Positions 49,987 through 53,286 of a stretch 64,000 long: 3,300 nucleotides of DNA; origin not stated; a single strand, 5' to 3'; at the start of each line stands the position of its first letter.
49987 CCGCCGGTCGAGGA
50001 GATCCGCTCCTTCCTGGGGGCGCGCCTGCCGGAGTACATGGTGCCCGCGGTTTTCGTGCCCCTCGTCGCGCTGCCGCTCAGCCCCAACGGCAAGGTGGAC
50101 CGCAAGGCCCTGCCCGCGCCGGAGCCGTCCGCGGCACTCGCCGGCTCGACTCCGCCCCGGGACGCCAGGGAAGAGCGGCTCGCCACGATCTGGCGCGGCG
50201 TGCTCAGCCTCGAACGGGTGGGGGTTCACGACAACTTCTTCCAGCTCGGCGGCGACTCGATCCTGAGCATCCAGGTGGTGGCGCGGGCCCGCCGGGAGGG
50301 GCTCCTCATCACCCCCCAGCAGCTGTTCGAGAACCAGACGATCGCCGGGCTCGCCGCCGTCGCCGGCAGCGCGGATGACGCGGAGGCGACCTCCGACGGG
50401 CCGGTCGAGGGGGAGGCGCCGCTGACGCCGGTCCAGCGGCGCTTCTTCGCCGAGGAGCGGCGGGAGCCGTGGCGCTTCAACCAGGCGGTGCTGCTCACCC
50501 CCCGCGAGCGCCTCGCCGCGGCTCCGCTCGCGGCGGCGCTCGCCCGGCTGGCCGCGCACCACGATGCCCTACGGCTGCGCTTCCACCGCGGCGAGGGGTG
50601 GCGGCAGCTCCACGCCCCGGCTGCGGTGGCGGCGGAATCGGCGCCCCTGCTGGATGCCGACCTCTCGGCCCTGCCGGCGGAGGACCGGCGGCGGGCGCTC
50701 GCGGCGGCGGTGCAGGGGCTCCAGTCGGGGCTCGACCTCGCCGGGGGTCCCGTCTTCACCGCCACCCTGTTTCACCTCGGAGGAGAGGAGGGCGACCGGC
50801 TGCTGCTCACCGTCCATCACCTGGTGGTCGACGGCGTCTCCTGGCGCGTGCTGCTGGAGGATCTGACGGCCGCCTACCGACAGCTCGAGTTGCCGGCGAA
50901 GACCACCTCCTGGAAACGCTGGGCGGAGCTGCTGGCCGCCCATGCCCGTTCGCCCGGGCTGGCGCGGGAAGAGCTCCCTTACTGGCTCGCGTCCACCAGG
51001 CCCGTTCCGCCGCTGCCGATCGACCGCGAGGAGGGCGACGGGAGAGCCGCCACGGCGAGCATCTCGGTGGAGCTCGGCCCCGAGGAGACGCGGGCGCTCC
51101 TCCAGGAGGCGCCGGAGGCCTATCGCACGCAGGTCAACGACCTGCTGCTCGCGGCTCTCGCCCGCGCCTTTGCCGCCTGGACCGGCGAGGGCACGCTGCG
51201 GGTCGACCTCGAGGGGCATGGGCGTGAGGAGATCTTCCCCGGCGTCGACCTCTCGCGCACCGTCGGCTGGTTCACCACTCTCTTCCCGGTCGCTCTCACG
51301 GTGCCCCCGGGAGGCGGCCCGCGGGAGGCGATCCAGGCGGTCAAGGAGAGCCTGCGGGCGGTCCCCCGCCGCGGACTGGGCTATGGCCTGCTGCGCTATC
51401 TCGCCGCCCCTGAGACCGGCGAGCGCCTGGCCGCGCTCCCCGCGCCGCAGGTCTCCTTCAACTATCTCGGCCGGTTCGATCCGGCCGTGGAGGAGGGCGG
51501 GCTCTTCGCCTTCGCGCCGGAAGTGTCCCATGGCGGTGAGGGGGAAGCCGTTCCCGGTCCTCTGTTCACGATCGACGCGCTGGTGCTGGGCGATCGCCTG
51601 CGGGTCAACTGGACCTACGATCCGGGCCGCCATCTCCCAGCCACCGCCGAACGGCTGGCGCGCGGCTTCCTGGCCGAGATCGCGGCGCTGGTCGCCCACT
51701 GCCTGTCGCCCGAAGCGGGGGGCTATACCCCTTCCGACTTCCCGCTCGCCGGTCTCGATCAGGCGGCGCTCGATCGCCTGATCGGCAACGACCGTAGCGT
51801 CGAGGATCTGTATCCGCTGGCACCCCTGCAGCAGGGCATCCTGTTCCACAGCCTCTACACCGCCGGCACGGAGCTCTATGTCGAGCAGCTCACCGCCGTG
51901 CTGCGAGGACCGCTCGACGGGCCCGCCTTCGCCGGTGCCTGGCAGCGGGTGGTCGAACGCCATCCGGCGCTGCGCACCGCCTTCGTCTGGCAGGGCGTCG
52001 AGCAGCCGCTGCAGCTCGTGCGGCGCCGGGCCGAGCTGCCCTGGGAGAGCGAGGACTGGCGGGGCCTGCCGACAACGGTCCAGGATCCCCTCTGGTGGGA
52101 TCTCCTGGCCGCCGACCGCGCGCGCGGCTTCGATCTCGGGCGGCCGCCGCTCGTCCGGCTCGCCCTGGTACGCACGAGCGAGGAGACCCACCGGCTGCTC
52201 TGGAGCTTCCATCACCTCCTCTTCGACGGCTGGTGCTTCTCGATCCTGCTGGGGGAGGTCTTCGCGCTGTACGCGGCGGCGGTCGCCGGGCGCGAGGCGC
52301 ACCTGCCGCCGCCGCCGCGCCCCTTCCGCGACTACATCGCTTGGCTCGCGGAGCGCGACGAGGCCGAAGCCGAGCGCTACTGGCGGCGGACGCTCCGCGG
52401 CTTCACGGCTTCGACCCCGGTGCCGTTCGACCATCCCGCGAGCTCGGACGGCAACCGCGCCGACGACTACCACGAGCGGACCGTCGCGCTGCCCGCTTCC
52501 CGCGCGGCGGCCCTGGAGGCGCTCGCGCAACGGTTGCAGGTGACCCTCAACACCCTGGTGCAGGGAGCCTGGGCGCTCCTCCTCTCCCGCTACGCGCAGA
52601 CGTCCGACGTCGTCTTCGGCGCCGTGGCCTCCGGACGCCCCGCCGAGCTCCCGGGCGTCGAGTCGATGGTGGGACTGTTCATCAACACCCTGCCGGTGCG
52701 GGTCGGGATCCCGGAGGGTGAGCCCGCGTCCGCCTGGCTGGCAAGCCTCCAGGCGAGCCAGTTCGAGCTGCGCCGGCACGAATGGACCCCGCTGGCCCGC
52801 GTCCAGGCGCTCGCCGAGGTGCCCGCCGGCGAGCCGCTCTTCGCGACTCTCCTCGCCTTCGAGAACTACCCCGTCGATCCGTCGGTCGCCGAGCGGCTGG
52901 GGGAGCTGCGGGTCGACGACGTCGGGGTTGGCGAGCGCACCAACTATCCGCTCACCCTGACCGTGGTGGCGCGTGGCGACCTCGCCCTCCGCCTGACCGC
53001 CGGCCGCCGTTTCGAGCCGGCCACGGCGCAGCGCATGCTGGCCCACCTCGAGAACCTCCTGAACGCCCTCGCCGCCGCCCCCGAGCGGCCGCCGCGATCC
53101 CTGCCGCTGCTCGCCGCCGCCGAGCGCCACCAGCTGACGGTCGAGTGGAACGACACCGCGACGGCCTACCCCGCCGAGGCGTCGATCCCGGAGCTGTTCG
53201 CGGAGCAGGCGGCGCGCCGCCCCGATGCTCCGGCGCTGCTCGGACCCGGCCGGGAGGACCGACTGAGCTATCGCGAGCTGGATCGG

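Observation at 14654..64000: Colinear lipopeptide assembly line longer than 49 kb: lipoinitiation plus 11 NRPS modules, one PKS module and an extra stand-alone C domain; no TE in window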

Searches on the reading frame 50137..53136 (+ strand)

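Call 11: search_protein_families(library=pfam, proteins=[window:50137-53136:+], max_evalue=0.00001)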
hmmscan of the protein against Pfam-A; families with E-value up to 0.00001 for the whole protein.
window:50137-53136:+ (1000 aa): 2 families
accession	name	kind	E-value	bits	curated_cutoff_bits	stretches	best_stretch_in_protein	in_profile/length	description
PF00668.25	Condensation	-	1.3e-151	505.8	30.6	2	556-1000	2-455/456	Condensation domain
PF00550.31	PP-binding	-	1.3e-13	51.4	20.8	1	13-74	1-65/67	Phosphopantetheine attachment site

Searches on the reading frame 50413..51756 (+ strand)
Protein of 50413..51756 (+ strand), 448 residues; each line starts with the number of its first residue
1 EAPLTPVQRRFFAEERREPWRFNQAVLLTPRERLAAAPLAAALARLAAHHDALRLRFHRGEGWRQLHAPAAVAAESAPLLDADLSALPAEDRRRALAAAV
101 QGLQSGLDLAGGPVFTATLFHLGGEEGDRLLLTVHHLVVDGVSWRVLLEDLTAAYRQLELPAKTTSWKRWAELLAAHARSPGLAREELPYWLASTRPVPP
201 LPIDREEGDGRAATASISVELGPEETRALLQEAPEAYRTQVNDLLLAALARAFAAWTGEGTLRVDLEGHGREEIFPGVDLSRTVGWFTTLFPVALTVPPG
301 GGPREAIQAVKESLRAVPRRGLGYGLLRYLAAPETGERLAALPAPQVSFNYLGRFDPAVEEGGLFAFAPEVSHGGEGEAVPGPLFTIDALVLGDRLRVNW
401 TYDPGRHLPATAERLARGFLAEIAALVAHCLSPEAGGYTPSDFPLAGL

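Call 48: search_protein_families(library=ncbifam, proteins=[window:50413-51756:+], max_evalue=0.00001)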
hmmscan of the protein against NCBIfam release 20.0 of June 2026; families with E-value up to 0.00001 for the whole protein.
window:50413-51756:+ (448 aa): 2 families
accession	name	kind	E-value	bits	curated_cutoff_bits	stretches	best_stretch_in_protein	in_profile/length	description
NF004282.0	PRK05691.1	subfamily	4.7e-120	401.2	4090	1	2-448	2792-3239/4334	non-ribosomal peptide synthase/polyketide synthase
TIGR01720.1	NRPS-para261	subfamily_domain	1.1e-34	119.5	74.2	1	305-448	4-147/155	non-ribosomal peptide synthase domain TIGR01720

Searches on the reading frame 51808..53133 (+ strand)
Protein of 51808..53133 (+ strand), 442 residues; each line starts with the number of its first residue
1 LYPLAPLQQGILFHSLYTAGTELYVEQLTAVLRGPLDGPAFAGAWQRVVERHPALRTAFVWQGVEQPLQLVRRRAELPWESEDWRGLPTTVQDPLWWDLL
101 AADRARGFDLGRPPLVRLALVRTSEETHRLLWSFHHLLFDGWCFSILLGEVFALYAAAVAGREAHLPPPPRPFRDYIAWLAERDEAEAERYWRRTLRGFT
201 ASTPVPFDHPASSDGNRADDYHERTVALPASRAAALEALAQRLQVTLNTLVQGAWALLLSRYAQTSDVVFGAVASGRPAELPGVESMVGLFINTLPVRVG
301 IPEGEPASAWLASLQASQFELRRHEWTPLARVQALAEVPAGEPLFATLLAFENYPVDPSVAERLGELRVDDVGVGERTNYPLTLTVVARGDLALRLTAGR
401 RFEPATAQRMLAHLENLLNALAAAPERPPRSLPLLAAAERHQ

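Call 48: search_protein_families(library=ncbifam, proteins=[window:51808-53133:+], max_evalue=0.00001)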
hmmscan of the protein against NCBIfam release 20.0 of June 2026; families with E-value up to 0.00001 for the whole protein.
window:51808-53133:+ (442 aa): 6 families
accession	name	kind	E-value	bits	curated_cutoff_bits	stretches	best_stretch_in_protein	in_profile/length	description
NF004282.0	PRK05691.1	subfamily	1.6e-109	366.3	4090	1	1-440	3257-3702/4334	non-ribosomal peptide synthase/polyketide synthase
NF041803.1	NRPS_SolG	exception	9.4e-44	149.3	2200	1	1-442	111-545/1163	solanimycin non-ribosomal peptide synthetase SolG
NF047350.1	aureusi_NRPS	equivalog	1.7e-19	68.3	2500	1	41-305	1034-1277/2373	aureusimine non-ribosomal peptide synthetase AusA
NF038078.1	NRPS_MxcG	equivalog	2.3e-17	61.6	2300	1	2-306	5-300/1442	myxochelin non-ribosomal peptide synthetase MxcG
NF007605.2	PRK10252.1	equivalog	4.2e-08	31.1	2400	1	109-439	111-437/1292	enterobactin non-ribosomal peptide synthetase EntF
NF006787.0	PRK09294.1-1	subfamily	3.7e-06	26.1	396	0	20-258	19-238/420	acyltransferase PapA5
